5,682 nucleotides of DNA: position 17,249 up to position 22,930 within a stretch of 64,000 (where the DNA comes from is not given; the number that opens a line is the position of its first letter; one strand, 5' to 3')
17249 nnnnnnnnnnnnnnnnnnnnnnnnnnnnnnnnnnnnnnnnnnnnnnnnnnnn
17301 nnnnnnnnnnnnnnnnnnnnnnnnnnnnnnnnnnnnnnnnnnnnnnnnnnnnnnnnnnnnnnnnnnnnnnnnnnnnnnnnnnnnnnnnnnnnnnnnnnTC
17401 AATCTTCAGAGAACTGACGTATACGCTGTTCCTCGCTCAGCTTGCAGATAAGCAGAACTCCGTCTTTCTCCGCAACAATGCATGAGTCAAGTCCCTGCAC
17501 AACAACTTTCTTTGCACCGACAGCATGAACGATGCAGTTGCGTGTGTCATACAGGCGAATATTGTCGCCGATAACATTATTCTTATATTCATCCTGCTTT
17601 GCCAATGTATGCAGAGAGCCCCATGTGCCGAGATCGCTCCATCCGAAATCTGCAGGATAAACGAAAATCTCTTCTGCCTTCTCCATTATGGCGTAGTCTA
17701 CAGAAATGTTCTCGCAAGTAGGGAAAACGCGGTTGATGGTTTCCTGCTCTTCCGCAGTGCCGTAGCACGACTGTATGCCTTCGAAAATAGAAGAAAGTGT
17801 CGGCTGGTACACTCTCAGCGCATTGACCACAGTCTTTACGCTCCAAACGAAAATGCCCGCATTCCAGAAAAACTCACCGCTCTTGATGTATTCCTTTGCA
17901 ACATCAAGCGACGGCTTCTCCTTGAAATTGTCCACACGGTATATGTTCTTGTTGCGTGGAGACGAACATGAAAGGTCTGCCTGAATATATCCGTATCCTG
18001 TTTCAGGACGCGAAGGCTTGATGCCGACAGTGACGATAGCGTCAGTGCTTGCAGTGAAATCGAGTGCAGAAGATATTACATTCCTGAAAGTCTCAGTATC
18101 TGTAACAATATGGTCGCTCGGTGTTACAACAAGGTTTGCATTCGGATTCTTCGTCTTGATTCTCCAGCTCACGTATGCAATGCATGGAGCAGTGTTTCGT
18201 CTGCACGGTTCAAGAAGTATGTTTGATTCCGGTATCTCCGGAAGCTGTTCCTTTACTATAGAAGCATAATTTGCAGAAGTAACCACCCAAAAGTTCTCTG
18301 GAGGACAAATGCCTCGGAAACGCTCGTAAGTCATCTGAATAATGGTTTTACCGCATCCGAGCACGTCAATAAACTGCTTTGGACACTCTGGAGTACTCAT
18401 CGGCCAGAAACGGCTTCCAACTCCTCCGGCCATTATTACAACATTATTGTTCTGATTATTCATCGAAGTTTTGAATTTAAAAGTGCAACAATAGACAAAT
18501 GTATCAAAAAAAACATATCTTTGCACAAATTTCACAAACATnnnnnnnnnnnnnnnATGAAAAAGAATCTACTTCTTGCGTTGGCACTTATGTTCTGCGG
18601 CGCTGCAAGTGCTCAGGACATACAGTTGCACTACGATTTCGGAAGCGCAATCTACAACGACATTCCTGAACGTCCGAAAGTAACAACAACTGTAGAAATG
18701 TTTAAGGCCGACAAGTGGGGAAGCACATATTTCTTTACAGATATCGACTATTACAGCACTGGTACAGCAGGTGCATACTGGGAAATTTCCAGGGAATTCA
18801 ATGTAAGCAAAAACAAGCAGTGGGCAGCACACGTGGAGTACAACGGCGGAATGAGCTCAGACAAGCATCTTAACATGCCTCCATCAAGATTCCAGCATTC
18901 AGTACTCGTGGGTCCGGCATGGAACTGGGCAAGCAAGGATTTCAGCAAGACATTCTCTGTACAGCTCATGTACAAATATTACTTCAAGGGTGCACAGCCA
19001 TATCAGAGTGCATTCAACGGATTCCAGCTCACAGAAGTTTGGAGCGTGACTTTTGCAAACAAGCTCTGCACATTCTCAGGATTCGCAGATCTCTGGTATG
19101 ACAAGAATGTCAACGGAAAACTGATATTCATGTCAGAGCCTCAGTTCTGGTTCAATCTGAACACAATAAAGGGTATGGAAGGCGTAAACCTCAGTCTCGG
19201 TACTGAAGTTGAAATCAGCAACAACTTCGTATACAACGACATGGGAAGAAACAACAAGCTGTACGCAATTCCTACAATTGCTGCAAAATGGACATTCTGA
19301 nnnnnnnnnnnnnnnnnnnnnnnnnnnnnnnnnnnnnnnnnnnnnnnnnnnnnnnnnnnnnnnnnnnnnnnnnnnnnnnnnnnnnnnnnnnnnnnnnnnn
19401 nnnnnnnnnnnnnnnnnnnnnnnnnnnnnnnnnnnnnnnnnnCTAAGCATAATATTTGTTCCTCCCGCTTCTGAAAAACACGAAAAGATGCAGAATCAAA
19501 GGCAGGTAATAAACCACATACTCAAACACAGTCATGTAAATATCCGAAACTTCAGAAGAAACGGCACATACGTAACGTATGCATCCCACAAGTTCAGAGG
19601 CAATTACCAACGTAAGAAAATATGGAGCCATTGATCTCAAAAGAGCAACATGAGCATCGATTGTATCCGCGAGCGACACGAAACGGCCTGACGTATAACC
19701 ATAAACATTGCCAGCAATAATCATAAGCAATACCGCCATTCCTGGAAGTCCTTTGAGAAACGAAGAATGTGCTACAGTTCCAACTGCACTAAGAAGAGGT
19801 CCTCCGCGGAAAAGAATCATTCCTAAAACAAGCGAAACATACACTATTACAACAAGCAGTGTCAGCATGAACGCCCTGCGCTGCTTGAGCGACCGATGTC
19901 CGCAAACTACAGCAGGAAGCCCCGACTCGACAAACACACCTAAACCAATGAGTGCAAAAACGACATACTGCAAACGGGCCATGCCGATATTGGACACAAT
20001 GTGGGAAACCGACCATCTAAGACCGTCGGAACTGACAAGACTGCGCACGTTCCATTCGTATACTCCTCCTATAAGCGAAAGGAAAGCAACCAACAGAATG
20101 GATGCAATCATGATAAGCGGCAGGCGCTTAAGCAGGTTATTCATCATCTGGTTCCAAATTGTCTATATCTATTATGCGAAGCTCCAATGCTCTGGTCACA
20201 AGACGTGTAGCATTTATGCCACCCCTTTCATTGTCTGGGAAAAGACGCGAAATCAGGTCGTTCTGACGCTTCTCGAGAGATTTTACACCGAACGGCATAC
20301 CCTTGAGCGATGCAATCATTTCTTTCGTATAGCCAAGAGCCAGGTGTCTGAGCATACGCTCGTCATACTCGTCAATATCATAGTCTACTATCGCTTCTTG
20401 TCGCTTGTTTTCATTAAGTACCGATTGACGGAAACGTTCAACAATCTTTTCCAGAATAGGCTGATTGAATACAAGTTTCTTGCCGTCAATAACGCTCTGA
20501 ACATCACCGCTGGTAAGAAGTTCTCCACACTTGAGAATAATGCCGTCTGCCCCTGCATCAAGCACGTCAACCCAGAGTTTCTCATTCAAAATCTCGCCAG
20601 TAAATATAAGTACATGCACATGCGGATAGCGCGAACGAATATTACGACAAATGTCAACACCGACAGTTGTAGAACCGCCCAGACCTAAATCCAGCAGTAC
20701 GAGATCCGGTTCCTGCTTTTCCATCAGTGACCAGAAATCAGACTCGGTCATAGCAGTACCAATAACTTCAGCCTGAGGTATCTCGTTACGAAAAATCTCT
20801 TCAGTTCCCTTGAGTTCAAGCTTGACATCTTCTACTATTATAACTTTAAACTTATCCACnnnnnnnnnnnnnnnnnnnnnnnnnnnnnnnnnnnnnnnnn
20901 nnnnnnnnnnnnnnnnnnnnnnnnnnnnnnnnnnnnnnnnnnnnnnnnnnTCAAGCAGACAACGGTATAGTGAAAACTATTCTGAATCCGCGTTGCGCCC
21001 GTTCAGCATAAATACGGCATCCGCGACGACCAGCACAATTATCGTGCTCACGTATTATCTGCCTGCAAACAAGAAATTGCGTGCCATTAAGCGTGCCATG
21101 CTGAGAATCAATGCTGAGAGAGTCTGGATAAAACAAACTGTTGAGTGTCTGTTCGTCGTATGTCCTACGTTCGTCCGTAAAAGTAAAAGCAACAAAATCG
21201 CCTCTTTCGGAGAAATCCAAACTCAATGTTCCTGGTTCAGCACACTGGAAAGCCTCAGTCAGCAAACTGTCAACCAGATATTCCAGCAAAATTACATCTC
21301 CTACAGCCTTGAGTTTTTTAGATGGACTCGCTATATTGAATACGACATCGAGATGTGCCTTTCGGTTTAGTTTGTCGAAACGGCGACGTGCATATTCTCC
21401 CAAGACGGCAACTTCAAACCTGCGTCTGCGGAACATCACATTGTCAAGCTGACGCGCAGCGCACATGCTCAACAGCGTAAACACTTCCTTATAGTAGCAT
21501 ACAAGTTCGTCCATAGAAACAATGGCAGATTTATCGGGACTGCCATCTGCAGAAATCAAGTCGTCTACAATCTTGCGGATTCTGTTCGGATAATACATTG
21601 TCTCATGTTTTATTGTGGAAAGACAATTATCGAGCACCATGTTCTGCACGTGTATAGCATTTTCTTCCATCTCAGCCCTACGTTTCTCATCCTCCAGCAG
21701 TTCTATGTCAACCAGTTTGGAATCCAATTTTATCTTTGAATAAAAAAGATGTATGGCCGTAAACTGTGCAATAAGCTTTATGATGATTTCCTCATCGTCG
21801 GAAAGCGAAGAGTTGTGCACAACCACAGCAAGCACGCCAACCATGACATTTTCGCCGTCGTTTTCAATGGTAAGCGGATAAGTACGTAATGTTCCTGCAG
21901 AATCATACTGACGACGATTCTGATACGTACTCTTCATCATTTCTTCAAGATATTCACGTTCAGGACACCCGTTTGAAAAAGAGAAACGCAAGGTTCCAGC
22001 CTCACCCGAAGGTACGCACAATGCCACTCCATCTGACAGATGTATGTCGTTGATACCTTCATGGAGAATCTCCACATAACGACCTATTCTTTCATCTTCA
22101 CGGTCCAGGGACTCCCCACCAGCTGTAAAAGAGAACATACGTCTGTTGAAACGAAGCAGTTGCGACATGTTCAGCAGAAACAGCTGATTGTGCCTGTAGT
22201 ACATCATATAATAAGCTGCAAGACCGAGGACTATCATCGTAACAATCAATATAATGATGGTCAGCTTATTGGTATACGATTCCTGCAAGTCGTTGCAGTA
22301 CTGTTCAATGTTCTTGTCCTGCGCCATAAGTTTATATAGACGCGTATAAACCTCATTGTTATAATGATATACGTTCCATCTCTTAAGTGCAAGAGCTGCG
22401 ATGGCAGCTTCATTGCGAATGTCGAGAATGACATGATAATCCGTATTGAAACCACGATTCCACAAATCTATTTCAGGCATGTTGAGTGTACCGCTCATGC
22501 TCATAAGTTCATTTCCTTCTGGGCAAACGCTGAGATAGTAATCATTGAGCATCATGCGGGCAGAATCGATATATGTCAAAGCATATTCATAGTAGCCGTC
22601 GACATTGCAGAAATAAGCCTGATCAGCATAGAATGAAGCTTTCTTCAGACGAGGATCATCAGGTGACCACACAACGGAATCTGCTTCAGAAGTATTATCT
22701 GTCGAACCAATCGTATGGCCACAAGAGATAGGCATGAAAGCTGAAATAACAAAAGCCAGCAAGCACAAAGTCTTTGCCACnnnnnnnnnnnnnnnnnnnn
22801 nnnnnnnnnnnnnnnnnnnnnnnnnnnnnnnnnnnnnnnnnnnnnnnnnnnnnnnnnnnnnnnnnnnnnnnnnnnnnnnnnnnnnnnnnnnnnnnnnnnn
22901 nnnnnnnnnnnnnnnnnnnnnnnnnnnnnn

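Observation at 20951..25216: Two paralogous sensor kinases fused in one 1421-aa reading frame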

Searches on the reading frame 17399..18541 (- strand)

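Call 16: search_protein_families(library=pfam, proteins=[window:17399-18541:-], max_evalue=0.001)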
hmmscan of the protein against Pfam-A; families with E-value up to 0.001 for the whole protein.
window:17399-18541:- (380 aa): 2 families
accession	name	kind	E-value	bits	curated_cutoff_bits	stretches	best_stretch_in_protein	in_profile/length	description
PF00483.29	NTP_transferase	-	3.2e-40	138.7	21.2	1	34-318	2-243/245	Nucleotidyl transferase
PF12804.13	NTP_transf_3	-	1.2e-05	26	27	1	34-160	1-112/160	MobA-like NTP transferase domain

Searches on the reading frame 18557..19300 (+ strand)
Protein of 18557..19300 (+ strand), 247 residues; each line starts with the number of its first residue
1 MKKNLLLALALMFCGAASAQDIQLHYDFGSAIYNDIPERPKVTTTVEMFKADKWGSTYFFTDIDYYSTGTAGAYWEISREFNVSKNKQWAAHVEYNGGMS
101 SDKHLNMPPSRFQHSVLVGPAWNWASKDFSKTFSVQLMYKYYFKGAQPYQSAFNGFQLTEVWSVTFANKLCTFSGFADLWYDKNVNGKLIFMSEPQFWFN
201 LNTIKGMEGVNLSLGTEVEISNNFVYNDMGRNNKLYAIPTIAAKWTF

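Call 16: search_protein_families(library=pfam, proteins=[window:18557-19300:+], max_evalue=0.001)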
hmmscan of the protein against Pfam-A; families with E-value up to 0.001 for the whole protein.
window:18557-19300:+ (247 aa): 1 family
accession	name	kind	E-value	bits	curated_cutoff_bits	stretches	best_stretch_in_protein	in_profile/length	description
PF16412.11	DUF5020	-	3e-98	328.2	36.7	1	19-247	1-212/212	Domain of unknown function (DUF5020)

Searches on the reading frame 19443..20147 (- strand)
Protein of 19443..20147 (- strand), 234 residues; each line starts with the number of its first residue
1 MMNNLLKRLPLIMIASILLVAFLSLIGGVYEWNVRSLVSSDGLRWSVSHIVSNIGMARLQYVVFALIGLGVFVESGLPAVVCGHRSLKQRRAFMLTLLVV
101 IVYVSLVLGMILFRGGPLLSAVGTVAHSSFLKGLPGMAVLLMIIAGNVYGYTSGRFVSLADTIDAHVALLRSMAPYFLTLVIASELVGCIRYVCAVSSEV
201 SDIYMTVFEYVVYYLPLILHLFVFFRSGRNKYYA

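Call 16: search_protein_families(library=pfam, proteins=[window:19443-20147:-], max_evalue=0.001)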
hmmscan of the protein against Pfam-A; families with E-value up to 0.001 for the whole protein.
window:19443-20147:- (234 aa): 1 family
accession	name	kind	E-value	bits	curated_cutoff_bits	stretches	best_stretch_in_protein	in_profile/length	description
PF03806.19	ABG_transport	-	1.6e-09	37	27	1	88-189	252-354/502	AbgT putative transporter family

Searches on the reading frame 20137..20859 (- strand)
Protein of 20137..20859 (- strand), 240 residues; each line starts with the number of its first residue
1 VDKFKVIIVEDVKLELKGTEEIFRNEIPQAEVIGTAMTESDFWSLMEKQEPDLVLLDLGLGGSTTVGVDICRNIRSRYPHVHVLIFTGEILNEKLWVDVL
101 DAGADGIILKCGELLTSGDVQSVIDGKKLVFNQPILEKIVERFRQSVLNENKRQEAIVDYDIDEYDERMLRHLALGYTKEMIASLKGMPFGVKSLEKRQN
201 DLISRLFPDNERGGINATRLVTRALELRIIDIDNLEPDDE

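Call 3: search_protein_families(library=pfam, proteins=[window:20137-20859:-], max_evalue=1)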
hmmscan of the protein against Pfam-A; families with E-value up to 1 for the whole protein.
window:20137-20859:- (240 aa): 2 families
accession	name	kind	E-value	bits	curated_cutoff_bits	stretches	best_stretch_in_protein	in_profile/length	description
PF19355.4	DUF5932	-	6.5e-60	200.3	23.7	1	130-240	1-111/111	Family of unknown function (DUF5932)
PF00072.30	Response_reg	-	3.5e-15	56.6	30.2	1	6-111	1-100/111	Response regulator receiver domain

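Call 6: search_protein_families(library=ncbifam, proteins=[window:20137-20859:-], max_evalue=1)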
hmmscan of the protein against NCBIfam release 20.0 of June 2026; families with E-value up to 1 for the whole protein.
window:20137-20859:- (240 aa): 43 families (the best 25 are shown)
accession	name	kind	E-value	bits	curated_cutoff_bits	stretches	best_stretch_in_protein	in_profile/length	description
NF011896.0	PRK15369.1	equivalog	6.9e-15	55.2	242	1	3-138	3-133/211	two component system response regulator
NF047785.1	respo_reg_MadR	equivalog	1.1e-13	51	300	1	5-111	2-107/209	MadR family response regulator transcription factor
NF007935.0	PRK10651.1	equivalog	3.6e-11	42.6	250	1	3-183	6-177/216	two-component system response regulator NarL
NF007708.0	PRK10403.1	equivalog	8.9e-09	35.1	343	1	3-184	6-176/215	nitrate/nitrite response regulator protein NarP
NF052445.1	RespRegMctR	equivalog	2.1e-07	30.6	300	1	4-141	2-135/205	two-component system response regulator MctR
NF045914.1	RespRegNblR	equivalog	1e-06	28.5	300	1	36-111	36-108/228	response regulator transcription factor NblR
NF007928.2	PRK10643.1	equivalog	1.1e-06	28.4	330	1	5-111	2-102/216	two-component system response regulator PmrA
NF009971.0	PRK13435.1-2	subfamily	1.5e-06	28.1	151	1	5-90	2-82/141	response regulator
NF040689.1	MtrAB_MtrA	equivalog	1.9e-06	27.4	300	1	44-110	36-98/219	MtrAB system response regulator MtrA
NF009206.0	PRK12555.1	subfamily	2.9e-06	26.5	342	1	5-106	2-100/340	chemotaxis-specific protein-glutamate methyltransferase CheB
NF008302.0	PRK11091.1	equivalog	5.8e-06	24.8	838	1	3-125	525-640/779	aerobic respiration two-component sensor histidine kinase ArcB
NF007018.1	PRK09483.1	equivalog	7.5e-06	25.7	280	1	5-112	3-106/217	UvrY/SirA/GacA family response regulator transcription factor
TIGR03787.1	marine_sort_RR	equivalog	7.5e-06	25.6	335.7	1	6-106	3-99/227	proteobacterial dedicated sortase system response regulator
NF001965.0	PRK00742.1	subfamily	1.2e-05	24.7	293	1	2-113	2-110/357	chemotaxis-specific protein-glutamate methyltransferase CheB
TIGR02154.1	PhoB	equivalog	1.7e-05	24.2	296.2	1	34-110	30-105/226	phosphate regulon transcriptional regulator PhoB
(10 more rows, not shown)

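Call 51: search_solved_structures(query=window:20137-20859:-, max_evalue=0.01, show_alignments=2)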
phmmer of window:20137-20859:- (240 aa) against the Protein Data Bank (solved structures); distinct sequences matched with E-value up to 0.01: 24.
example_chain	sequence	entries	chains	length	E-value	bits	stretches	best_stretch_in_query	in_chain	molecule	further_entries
3c3w_A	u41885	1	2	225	2.3e-08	37.3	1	5-144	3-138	TWO COMPONENT TRANSCRIPTIONAL REGULATORY PROTEIN DEVR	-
7ve6_A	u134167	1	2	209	9.5e-08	35.3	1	5-207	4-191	Response regulator protein VraR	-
4gvp_A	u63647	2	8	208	1e-07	35.2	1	5-207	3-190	Response regulator protein vraR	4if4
6ekg_Y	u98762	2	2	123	4.9e-06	29.7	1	28-110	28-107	Chemotaxis protein CheY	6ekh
7od9_B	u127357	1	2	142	7.4e-06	29.1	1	29-110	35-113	Response regulator receiver protein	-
1dz3_A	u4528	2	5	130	2.2e-05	27.6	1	5-112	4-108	Stage 0 sporulation protein A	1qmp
5wq0_D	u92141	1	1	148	2.5e-05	27.4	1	1-113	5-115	Stage 0 sporulation protein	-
5wq0_B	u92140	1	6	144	2.6e-05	27.4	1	1-112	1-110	Stage 0 sporulation protein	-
9xzo_A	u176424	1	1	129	4.5e-05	26.6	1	5-110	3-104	De novo protein M1X0B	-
1a04_A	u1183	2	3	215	0.00014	24.9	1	6-113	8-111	NITRATE/NITRITE RESPONSE REGULATOR PROTEIN NARL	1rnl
3cz5_A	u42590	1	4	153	0.00017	24.7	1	5-141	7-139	Two-component response regulator, LuxR family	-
3f6p_A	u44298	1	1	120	0.00039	23.5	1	33-110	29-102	Transcriptional regulatory protein yycF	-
2zwm_A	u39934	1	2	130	0.00049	23.2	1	33-110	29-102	Transcriptional regulatory protein yycF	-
7ssi_C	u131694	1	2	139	0.00087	22.4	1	5-132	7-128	Transcriptional regulatory protein DesR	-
6vbf_A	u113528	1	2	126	0.0014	21.7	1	5-110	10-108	Two-component regulatory system response regulator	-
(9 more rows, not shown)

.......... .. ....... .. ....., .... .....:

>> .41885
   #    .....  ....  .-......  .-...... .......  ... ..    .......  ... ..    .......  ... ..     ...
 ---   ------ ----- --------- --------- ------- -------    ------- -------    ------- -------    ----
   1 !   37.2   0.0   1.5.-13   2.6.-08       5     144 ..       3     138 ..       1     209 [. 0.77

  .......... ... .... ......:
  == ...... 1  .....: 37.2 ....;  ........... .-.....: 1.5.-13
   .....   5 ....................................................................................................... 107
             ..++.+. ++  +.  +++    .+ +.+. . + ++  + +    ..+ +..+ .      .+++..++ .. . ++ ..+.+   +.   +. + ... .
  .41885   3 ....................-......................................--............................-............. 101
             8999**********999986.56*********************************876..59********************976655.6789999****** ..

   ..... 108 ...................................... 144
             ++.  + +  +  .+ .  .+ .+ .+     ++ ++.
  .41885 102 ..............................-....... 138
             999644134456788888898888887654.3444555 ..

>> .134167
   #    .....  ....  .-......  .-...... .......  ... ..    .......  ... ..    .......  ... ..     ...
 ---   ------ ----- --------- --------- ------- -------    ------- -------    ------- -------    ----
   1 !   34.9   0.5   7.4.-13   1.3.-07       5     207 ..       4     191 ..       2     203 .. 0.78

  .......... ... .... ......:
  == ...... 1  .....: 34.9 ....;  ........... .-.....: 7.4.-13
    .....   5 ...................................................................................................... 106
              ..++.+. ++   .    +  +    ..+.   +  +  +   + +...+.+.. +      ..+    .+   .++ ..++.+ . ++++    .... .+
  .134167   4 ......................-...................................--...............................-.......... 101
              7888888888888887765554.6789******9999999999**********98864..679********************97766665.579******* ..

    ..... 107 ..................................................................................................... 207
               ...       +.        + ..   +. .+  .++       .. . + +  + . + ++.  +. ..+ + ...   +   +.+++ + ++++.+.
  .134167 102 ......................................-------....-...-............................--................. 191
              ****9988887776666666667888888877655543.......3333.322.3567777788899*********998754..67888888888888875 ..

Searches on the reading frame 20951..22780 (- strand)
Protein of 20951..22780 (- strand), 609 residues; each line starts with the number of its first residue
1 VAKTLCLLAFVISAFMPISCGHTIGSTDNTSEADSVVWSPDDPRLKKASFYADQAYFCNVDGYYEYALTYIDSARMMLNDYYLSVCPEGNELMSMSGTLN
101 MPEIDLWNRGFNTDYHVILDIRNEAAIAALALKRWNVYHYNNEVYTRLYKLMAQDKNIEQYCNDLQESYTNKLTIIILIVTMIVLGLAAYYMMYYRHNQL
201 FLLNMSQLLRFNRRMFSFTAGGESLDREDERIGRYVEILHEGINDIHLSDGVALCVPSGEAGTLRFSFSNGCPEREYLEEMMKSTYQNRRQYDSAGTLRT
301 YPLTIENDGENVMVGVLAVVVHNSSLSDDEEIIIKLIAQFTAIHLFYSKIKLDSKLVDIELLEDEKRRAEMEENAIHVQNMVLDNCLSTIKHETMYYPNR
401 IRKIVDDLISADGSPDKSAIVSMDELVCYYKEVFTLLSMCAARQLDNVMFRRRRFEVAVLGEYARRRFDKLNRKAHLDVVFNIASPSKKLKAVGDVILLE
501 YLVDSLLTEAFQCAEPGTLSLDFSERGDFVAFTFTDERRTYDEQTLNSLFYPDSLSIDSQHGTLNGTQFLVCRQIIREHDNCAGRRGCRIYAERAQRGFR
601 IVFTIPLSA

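Call 5: search_protein_families(library=pfam, proteins=[window:20951-22780:-], max_evalue=10)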
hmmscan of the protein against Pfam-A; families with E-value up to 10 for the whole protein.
window:20951-22780:- (609 aa): 4 families
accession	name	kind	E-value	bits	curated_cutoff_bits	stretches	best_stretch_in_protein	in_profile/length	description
PF17140.10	DUF5113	-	1.9e-40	139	27.1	1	45-196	5-161/161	Domain of unknown function (DUF5113)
PF02518.31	HATPase_c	-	3.6e-05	24.6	26.4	1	494-608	1-110/111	Histidine kinase-, DNA gyrase B-, and HSP90-like ATPase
PF01080.22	Presenilin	-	0.17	11.1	34.3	1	135-211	28-103/408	Presenilin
PF06770.17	Arif-1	-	1.1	9.4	27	1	111-200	8-101/190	Actin-rearrangement-inducing factor (Arif-1)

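Call 6: search_protein_families(library=ncbifam, proteins=[window:20951-22780:-], max_evalue=1)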
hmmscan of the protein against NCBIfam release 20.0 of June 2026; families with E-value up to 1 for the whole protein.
window:20951-22780:- (609 aa): 0 families

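Call 21: search_protein_representatives(protein=window:20951-22780:-)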
Query: 609 residues. Proteins with E-value up to 0.001 (for the whole library): 512; up to 1e-10: 397; up to 1e-30: 247. The best 150 are listed.
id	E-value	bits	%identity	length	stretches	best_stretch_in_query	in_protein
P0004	3.6e-185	633.2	47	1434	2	4-606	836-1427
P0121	9.9e-178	608.6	44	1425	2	5-607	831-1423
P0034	1.7e-143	495.6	42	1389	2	34-607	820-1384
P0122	2.2e-140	485.3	39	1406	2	31-607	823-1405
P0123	6.4e-135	467.3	38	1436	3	28-606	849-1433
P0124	5.5e-134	464.2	38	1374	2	5-607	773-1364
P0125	3.5e-130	451.6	43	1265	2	40-607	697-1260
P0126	3.0e-129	448.6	38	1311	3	27-606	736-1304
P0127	3.4e-129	448.3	38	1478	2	41-607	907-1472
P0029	2.0e-125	435.9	37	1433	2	42-607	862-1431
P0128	3.0e-125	435.3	43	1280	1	17-608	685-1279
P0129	6.5e-124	430.9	38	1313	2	11-595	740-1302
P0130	1.3e-122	426.6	39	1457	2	32-605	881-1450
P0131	9.6e-121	420.5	36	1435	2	25-607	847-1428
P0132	1.8e-120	419.6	37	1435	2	41-607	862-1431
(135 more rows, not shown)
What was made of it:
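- Tried and rejected: Search for a standalone module 2 (call 21).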
